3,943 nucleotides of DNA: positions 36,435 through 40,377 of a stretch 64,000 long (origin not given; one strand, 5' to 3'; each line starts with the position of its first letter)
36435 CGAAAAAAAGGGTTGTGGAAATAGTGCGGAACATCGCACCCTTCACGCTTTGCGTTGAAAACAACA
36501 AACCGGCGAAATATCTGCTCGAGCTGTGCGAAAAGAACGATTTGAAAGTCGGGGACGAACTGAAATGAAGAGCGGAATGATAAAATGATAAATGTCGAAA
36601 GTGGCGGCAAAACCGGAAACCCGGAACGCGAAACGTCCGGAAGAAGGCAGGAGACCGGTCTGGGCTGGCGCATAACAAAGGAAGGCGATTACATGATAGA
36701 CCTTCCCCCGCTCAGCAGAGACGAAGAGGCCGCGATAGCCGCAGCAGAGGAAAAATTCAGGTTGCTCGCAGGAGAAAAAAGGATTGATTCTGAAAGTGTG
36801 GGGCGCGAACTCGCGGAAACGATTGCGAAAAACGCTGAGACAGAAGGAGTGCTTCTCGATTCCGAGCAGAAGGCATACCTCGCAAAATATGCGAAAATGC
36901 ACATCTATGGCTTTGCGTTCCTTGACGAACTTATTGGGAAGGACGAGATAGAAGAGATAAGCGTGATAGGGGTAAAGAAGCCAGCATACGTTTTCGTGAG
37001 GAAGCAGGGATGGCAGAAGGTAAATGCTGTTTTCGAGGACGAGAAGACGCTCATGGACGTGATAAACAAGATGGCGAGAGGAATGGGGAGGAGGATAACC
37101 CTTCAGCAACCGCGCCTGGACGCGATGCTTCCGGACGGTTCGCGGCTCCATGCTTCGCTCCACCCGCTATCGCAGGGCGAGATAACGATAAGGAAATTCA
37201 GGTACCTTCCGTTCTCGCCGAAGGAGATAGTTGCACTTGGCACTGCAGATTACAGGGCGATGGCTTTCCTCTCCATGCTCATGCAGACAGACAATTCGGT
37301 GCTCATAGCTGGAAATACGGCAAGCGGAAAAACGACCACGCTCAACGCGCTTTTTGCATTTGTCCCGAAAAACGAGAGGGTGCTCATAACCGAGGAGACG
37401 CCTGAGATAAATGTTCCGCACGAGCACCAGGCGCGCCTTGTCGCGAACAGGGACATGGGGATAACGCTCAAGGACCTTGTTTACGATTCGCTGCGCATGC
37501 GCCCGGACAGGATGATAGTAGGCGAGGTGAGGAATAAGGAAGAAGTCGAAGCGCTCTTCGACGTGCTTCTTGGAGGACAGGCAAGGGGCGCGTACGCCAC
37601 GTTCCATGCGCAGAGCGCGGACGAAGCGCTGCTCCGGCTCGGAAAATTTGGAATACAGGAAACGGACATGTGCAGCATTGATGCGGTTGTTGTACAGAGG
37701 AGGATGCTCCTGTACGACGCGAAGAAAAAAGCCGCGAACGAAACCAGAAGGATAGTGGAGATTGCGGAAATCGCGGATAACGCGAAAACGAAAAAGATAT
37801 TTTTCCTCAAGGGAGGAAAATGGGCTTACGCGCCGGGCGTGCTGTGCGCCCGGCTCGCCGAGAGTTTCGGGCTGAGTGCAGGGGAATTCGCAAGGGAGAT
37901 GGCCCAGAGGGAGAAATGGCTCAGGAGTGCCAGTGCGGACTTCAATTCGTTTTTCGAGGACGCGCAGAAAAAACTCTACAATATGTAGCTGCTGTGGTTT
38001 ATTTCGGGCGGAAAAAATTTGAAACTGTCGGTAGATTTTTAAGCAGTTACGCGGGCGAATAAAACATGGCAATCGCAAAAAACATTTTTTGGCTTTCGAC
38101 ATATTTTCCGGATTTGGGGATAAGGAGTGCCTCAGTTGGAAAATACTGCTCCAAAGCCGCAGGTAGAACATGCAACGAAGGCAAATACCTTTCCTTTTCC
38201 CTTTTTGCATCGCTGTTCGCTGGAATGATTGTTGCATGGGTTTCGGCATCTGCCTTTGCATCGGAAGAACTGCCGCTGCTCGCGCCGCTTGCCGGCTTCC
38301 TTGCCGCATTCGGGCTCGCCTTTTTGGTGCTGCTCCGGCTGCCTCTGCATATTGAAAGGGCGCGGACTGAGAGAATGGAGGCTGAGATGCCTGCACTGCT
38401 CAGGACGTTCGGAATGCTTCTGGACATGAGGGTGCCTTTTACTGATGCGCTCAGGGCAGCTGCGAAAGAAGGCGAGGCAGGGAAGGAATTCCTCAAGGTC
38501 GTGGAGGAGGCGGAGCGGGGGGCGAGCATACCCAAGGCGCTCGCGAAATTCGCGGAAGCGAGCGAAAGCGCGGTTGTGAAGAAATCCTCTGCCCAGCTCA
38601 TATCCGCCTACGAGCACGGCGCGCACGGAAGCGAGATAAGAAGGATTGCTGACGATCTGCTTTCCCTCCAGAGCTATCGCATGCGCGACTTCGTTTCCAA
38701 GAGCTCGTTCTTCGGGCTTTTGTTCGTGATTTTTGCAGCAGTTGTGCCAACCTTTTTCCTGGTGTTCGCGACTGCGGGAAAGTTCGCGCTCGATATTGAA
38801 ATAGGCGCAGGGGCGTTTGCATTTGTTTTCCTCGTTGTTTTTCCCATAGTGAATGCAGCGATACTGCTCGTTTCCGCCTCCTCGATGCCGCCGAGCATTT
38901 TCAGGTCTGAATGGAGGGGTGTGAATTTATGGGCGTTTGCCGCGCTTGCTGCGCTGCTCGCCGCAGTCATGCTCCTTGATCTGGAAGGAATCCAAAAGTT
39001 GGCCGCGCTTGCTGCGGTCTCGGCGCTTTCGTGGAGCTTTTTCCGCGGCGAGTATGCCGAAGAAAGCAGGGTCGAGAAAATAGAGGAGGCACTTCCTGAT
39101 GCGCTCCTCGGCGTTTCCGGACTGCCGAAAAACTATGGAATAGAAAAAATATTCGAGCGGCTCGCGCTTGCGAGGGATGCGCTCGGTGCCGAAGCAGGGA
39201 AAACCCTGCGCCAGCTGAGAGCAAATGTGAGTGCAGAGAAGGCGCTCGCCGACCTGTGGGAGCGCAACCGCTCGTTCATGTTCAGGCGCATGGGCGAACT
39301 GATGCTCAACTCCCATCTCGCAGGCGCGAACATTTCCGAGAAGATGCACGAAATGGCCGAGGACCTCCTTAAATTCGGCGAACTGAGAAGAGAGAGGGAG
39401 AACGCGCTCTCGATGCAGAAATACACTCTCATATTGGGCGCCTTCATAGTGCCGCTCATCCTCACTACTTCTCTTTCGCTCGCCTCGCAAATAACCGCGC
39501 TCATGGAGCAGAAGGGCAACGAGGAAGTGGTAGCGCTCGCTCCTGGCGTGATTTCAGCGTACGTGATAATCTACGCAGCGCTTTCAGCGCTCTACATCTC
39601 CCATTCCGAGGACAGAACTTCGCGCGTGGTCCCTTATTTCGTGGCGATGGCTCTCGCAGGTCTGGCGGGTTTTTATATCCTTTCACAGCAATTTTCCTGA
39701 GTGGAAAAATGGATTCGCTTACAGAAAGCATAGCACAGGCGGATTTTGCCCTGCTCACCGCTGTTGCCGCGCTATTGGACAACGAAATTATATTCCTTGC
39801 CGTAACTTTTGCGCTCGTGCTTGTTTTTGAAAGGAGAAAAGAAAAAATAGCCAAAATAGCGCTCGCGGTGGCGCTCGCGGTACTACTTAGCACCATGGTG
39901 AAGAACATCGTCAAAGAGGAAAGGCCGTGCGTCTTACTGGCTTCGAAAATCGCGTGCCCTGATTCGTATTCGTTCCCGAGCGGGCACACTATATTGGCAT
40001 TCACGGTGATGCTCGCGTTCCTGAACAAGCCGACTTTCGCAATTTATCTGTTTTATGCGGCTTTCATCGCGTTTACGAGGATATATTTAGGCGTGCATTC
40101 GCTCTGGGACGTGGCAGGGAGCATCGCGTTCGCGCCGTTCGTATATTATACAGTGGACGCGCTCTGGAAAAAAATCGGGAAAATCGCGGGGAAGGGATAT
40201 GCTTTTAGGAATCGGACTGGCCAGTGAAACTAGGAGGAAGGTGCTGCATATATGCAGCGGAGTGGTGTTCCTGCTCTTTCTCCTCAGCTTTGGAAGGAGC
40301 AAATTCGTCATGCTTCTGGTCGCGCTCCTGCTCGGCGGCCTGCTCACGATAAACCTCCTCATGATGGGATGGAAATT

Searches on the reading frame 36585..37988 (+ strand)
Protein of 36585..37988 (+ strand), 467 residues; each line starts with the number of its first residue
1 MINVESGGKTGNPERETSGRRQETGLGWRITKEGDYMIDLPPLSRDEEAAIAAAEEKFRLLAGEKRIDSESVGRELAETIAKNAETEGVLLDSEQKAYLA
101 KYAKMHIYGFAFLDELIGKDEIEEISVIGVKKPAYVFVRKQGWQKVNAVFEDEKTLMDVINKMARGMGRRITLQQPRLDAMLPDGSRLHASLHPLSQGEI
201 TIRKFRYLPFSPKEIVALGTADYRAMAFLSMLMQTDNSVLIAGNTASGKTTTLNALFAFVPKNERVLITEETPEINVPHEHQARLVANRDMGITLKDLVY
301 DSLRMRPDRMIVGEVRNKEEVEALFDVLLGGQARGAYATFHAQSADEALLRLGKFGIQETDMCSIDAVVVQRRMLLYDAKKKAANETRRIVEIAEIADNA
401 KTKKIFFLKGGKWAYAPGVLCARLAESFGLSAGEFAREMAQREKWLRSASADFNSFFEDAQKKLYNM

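Call 30: search_protein_families(library=pfam, proteins=[window:36585-37988:+], max_evalue=0.001)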
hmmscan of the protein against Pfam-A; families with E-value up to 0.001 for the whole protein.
window:36585-37988:+ (467 aa): 1 family
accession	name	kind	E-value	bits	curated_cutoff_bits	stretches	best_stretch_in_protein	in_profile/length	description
PF00437.27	T2SSE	-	1.1e-38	133.3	24.9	1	126-375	17-279/370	Type II/IV secretion system protein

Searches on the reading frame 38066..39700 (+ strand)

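Call 30: search_protein_families(library=pfam, proteins=[window:38066-39700:+], max_evalue=0.001)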
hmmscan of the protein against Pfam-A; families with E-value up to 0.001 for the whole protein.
window:38066-39700:+ (544 aa): 1 family
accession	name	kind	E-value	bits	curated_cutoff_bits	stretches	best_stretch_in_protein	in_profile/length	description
PF00482.28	T2SSF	-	1e-19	71.2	25.2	2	112-234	2-122/125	Type II secretion system (T2SS), protein F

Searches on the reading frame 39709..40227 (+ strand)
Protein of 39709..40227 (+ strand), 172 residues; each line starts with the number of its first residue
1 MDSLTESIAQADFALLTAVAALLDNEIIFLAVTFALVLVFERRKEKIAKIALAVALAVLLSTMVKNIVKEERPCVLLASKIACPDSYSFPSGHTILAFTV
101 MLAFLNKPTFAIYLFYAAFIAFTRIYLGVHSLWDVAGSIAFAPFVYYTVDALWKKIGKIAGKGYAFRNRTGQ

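Call 30: search_protein_families(library=pfam, proteins=[window:39709-40227:+], max_evalue=0.001)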
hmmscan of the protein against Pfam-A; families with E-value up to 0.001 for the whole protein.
window:39709-40227:+ (172 aa): 2 families
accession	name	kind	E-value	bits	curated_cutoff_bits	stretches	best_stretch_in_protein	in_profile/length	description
PF01569.27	PAP2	-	2e-16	60.4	27.2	1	48-145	3-117/130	PAP2 superfamily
PF14378.12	PAP2_3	-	5.6e-05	23.5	27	0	87-146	125-188/190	PAP2 superfamily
